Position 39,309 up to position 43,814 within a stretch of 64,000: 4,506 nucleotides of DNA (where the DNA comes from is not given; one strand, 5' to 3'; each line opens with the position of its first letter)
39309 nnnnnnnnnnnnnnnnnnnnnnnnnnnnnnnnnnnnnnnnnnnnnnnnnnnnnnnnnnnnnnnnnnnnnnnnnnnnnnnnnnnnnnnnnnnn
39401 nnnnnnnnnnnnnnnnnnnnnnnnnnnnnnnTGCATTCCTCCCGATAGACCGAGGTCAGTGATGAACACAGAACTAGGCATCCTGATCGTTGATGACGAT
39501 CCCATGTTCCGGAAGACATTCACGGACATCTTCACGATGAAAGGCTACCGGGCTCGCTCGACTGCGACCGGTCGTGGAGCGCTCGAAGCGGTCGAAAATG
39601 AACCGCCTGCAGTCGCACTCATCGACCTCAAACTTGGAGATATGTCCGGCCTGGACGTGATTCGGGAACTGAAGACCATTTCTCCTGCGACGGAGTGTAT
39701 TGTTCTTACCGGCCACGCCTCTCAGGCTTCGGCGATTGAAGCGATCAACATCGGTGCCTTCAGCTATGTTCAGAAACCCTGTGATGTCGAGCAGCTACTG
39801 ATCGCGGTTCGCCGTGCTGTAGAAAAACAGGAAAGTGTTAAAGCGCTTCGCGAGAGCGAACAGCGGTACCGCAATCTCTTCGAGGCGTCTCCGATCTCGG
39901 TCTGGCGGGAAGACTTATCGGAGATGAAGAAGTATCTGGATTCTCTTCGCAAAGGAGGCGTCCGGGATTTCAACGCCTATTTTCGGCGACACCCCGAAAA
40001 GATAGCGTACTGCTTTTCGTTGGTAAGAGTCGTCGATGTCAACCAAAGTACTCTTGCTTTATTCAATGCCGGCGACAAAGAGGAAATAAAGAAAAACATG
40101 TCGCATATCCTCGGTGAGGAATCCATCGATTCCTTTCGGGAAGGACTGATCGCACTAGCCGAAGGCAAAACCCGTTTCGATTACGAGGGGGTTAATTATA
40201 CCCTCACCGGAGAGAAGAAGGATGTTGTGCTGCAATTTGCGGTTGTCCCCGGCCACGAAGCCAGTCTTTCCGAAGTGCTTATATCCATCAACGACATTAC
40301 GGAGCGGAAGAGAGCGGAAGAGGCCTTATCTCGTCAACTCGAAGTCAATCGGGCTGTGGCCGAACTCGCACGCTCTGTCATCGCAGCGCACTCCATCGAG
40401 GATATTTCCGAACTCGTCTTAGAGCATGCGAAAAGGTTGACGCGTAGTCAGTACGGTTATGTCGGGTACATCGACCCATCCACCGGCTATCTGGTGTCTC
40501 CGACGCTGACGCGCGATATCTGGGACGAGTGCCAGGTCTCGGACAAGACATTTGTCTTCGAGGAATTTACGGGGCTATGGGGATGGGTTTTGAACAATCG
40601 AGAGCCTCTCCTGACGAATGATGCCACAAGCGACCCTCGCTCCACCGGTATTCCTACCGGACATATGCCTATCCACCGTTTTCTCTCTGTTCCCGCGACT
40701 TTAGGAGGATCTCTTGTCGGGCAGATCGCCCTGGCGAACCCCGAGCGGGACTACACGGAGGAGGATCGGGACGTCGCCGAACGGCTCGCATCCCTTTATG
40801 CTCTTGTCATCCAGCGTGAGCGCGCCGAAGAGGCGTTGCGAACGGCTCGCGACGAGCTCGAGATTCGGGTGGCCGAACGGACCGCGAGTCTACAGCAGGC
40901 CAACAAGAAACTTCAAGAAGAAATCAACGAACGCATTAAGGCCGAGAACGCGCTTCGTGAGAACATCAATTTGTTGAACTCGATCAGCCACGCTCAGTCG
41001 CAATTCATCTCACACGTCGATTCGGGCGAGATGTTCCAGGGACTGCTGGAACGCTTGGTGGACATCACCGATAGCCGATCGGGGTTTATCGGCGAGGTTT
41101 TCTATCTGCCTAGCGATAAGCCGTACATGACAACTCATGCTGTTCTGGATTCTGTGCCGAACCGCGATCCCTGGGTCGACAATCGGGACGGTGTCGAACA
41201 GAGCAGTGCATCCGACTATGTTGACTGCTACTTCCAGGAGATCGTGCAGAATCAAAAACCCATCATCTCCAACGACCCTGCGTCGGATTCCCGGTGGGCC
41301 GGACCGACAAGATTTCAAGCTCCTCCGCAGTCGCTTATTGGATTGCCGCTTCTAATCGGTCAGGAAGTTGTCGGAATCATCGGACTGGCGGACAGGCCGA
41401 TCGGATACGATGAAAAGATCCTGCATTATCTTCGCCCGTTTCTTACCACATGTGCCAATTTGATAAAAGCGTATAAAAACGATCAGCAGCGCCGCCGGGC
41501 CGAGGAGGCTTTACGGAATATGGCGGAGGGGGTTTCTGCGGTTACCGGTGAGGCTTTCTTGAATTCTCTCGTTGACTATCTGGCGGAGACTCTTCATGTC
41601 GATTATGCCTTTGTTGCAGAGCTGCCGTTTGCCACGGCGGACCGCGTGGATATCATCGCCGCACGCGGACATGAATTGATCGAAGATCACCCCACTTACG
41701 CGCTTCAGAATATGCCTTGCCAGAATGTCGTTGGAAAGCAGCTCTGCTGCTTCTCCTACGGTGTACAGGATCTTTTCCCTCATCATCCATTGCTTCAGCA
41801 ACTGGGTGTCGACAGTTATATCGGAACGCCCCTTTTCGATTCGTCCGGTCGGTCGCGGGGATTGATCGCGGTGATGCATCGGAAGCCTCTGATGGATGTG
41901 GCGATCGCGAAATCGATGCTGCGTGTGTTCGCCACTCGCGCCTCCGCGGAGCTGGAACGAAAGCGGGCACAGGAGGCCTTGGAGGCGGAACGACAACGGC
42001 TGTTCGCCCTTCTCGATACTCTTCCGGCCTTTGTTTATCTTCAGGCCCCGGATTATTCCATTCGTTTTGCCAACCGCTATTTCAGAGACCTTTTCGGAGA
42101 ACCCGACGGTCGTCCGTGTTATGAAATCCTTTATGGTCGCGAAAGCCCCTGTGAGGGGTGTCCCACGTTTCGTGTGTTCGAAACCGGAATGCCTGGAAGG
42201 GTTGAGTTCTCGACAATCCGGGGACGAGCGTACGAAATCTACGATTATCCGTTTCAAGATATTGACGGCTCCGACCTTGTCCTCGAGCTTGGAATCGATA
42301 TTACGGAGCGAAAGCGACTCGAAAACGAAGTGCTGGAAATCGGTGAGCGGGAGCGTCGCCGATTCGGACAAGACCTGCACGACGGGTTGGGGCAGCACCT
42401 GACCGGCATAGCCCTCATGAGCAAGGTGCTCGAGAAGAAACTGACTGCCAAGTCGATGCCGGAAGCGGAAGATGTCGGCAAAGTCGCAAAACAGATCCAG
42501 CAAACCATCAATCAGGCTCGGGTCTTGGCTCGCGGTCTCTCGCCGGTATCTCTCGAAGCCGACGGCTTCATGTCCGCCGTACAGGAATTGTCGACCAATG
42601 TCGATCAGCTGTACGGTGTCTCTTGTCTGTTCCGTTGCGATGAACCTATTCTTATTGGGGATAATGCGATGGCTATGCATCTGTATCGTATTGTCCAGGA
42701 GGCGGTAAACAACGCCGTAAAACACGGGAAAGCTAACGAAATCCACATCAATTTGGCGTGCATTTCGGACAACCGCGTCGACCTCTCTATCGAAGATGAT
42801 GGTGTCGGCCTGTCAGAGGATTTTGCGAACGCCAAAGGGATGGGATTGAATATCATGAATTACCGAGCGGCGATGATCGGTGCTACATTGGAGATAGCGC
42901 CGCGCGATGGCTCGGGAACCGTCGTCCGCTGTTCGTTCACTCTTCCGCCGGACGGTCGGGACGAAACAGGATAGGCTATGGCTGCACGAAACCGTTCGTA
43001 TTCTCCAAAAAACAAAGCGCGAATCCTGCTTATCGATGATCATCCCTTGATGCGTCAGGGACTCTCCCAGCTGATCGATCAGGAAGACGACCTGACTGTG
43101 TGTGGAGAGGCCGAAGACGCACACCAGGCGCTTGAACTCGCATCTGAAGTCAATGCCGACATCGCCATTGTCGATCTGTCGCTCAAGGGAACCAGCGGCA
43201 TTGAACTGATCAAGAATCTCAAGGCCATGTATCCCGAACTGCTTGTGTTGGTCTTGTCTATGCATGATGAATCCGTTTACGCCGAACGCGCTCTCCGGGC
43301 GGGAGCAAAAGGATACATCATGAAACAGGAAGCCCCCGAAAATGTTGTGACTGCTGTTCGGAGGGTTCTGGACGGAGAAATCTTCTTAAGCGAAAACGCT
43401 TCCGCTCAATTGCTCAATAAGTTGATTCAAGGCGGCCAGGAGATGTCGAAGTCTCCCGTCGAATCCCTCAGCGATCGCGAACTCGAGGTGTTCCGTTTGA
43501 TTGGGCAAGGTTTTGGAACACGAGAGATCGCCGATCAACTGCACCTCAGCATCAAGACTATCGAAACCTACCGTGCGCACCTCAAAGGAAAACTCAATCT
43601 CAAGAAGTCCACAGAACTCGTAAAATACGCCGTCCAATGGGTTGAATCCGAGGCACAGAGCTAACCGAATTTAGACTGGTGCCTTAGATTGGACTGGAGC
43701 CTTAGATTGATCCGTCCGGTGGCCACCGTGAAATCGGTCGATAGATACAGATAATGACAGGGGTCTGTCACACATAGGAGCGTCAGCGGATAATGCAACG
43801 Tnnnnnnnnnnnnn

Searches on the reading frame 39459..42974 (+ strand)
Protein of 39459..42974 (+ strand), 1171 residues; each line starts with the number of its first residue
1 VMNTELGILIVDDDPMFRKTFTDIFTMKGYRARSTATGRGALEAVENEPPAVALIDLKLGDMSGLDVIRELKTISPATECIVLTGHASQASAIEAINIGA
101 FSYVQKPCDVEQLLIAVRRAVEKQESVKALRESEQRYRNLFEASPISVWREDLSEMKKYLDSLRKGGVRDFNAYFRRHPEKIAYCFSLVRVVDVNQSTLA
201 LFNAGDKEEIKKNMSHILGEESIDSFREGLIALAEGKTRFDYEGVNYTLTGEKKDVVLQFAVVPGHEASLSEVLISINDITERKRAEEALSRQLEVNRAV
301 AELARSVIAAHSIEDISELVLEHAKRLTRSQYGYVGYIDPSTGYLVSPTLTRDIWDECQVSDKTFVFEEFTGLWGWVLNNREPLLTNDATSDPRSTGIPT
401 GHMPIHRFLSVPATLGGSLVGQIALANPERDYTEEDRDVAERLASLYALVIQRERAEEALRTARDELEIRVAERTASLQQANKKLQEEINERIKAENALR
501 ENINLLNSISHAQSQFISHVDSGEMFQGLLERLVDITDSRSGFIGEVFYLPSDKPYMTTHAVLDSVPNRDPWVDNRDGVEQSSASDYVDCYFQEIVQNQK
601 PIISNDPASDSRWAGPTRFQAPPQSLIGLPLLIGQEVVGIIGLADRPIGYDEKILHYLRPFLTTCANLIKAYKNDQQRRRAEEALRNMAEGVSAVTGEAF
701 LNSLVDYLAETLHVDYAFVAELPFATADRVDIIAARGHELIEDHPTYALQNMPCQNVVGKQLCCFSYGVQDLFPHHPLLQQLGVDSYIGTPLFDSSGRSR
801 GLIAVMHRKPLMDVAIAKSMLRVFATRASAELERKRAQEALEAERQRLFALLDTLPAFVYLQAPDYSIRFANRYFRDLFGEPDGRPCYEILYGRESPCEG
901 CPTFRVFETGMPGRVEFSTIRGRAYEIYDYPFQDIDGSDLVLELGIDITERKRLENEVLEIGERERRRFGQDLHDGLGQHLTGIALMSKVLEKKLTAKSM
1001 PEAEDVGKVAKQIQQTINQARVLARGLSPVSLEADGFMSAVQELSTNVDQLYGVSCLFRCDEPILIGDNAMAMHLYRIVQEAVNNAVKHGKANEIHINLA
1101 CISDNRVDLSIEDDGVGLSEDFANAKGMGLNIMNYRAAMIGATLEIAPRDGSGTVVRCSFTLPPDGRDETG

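Call 45: search_protein_families(library=pfam, proteins=[window:39459-42974:+], max_evalue=0.00001)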
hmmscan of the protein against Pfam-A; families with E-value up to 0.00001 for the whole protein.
window:39459-42974:+ (1171 aa): 7 families
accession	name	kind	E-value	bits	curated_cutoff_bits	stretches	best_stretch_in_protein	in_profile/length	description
PF13185.12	GAF_2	-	1.3e-47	161.9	28.6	2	310-452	1-136/136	GAF domain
PF01590.32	GAF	-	4.5e-27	95.6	22.4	1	313-451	2-133/133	GAF domain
PF00072.30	Response_reg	-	4.2e-26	91.7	30.2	1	8-117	1-110/111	Response regulator receiver domain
PF02518.31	HATPase_c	-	1.6e-13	51.5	26.4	1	1073-1162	4-109/111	Histidine kinase-, DNA gyrase B-, and HSP90-like ATPase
PF07730.19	HisKA_3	-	7.6e-12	46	24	1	965-1031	1-67/68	Histidine kinase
PF08448.16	PAS_4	-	8.9e-09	36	23.1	0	852-953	1-110/110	PAS fold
PF13426.13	PAS_9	-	1.5e-07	32.1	27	0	189-282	11-103/103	PAS domain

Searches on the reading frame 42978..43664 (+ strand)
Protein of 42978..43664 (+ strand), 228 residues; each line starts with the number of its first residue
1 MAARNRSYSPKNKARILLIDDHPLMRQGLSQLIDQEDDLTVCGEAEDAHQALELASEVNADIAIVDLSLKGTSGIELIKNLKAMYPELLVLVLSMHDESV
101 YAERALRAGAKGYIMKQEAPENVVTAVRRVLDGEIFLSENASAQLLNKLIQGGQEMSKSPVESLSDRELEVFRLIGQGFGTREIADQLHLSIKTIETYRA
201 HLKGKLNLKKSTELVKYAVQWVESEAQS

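Call 45: search_protein_families(library=pfam, proteins=[window:42978-43664:+], max_evalue=0.00001)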
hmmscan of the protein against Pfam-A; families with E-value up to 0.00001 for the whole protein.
window:42978-43664:+ (228 aa): 2 families
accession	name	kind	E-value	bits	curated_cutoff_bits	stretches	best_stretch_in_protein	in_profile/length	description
PF00072.30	Response_reg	-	9.1e-27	93.9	30.2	1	16-128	1-111/111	Response regulator receiver domain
PF00196.25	GerE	-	9.9e-17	60.8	23.5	1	162-218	1-57/57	Bacterial regulatory proteins, luxR family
